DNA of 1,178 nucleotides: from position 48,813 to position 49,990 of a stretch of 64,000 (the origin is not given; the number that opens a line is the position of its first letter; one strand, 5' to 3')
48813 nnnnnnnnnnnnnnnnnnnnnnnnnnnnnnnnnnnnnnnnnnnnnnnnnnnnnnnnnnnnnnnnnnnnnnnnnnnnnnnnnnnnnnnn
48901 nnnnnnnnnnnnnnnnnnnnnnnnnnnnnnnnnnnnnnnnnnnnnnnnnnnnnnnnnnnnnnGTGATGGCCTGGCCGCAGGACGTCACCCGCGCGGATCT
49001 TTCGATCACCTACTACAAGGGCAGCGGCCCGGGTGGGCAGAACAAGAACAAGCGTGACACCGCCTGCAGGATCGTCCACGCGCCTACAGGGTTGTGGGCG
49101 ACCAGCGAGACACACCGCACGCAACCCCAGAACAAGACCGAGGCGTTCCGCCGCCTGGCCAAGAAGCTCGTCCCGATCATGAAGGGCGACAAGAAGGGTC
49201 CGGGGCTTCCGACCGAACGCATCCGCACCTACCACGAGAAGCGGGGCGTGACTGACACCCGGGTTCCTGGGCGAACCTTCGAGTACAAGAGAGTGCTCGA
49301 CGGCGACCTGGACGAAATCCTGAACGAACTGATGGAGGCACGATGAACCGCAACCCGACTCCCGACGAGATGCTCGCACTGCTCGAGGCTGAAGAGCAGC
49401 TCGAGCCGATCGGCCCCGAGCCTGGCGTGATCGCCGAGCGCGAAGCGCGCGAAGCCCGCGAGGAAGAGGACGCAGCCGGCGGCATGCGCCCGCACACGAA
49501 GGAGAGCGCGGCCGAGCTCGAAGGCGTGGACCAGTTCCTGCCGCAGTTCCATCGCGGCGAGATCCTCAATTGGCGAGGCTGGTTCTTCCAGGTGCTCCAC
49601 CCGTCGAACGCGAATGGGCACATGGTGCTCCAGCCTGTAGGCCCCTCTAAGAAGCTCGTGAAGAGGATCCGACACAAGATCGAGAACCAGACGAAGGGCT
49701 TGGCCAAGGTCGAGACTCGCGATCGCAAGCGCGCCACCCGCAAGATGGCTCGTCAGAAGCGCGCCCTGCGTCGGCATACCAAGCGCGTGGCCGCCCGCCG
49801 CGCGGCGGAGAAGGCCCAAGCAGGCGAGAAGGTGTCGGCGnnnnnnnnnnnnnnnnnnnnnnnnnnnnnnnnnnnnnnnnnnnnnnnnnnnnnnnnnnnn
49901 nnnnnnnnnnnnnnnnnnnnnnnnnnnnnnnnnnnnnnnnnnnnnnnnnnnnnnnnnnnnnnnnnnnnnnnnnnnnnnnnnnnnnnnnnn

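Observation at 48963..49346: Phage-encoded ArfB-like stand-alone GGQ release-factor domain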

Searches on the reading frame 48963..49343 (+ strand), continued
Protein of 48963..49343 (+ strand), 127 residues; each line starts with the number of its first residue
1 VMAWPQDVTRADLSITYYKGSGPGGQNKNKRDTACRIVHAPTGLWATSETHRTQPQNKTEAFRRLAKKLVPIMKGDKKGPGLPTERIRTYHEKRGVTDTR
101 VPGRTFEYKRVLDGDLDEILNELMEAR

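Call 80: search_solved_structures(query=A1, max_evalue=1e-30, show_alignments=3)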
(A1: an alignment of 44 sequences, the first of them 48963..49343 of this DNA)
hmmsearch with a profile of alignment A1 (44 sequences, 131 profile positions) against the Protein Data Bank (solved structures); distinct sequences matched with E-value up to 1e-30: 28.
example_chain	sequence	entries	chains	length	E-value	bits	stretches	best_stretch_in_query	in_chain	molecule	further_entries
2fvo_A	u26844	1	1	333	6.3e-39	136.2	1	7-128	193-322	Peptide chain release factor 1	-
1rq0_A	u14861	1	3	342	6.7e-39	136.1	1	7-128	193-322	Peptide chain release factor 1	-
2b3t_B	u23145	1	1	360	4.5e-35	123.7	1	6-129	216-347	Peptide chain release factor 1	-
5o2r_v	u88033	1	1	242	6.1e-35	123.3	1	6-129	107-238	Peptide chain release factor RF1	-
6orl_A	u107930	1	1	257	7e-35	123.1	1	6-129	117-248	Peptide chain release factor 1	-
6osk_A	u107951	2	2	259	7.1e-35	123.1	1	6-129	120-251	Peptide chain release factor 1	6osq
6boh_JA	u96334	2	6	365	1e-34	122.5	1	6-129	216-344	Peptide chain release factor 1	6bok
6gxn_v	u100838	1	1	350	1.1e-34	122.4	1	6-129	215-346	Peptide chain release factor RF1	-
5j30_QY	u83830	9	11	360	1.2e-34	122.3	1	6-129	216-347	Peptide chain release factor 1 | Peptide chain release factor RF1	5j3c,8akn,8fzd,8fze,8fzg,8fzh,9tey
7m5d_A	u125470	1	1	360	1.2e-34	122.3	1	6-129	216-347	Peptide chain release factor 1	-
6dnc_MA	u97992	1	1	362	1.2e-34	122.3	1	6-129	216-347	Peptide chain release factor 1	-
5j4d_JA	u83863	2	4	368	1.2e-34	122.3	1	6-129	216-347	Peptide chain release factor 1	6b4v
6gwt_v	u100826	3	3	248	1.6e-33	118.7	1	6-129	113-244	Peptide chain release factor RF1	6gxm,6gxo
8oin_Aa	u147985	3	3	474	6e-33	116.8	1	8-128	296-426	Peptide chain release factor 1, mitochondrial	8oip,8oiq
7nqh_BL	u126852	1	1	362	2.1e-32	115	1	8-128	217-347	Peptide chain release factor 1-like, mitochondrial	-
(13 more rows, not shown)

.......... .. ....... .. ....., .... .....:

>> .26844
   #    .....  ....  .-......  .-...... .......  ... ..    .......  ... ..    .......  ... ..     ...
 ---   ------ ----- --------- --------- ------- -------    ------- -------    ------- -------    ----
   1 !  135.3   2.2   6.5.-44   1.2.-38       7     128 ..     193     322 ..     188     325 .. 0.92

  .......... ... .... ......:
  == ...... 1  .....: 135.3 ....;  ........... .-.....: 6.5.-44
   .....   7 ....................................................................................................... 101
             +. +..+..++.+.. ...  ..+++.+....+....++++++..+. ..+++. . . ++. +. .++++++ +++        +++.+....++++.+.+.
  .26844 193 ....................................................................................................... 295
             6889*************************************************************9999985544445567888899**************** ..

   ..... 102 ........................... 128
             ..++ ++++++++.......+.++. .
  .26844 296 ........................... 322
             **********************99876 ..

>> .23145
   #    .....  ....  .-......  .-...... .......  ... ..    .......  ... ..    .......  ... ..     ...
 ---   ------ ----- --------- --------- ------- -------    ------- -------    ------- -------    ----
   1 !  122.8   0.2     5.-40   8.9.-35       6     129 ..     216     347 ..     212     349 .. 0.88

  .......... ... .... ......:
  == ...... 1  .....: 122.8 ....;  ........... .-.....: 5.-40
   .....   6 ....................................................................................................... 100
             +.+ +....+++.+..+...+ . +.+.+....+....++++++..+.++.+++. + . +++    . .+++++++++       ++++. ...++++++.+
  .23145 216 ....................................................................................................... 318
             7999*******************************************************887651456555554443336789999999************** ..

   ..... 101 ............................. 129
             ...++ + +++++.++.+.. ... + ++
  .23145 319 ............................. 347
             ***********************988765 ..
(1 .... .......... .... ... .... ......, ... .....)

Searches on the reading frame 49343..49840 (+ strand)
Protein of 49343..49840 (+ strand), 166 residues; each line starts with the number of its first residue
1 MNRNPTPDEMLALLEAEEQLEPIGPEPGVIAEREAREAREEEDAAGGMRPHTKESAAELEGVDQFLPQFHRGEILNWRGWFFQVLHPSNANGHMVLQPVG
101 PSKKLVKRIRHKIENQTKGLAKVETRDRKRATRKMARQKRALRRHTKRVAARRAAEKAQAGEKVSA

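Call 8: search_protein_families(library=pfam, proteins=[window:49343-49840:+], max_evalue=0.01)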
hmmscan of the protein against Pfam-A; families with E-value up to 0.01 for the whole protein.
window:49343-49840:+ (166 aa): 0 families

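Call 38: search_protein_families(library=phrogs, proteins=[window:49343-49840:+], max_evalue=0.001)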
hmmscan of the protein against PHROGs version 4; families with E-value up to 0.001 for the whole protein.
window:49343-49840:+ (166 aa): 0 families

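Call 52: search_protein_families(library=pfam, proteins=[window:49343-49840:+], max_evalue=10)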
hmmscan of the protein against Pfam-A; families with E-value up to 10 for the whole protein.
window:49343-49840:+ (166 aa): 3 families
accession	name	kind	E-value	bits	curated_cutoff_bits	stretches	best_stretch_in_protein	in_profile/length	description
PF07027.17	DUF1318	-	0.53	11.3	27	1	114-164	32-82/92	Protein of unknown function (DUF1318)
PF12220.14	U1snRNP70_N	-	1.9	9.5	23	1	50-144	27-79/92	U1 small nuclear ribonucleoprotein of 70kDa MW N terminal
PF03357.26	Snf7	-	4.8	7.3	27.3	1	107-152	18-63/171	Snf7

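Call 53: search_protein_families(library=padloc, proteins=[window:49343-49840:+], max_evalue=0.01)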
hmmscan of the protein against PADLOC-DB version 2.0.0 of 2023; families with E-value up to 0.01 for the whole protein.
window:49343-49840:+ (166 aa): 0 families

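Call 64: find_homologous_proteins(query=window:49343-49840:+)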
Query window:49343-49840:+ (166 aa): 1 proteins with E <= 0.001 among 1510 candidates.
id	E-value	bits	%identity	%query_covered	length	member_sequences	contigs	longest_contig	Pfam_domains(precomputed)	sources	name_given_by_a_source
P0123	1.5e-101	355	100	100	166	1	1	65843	-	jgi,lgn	-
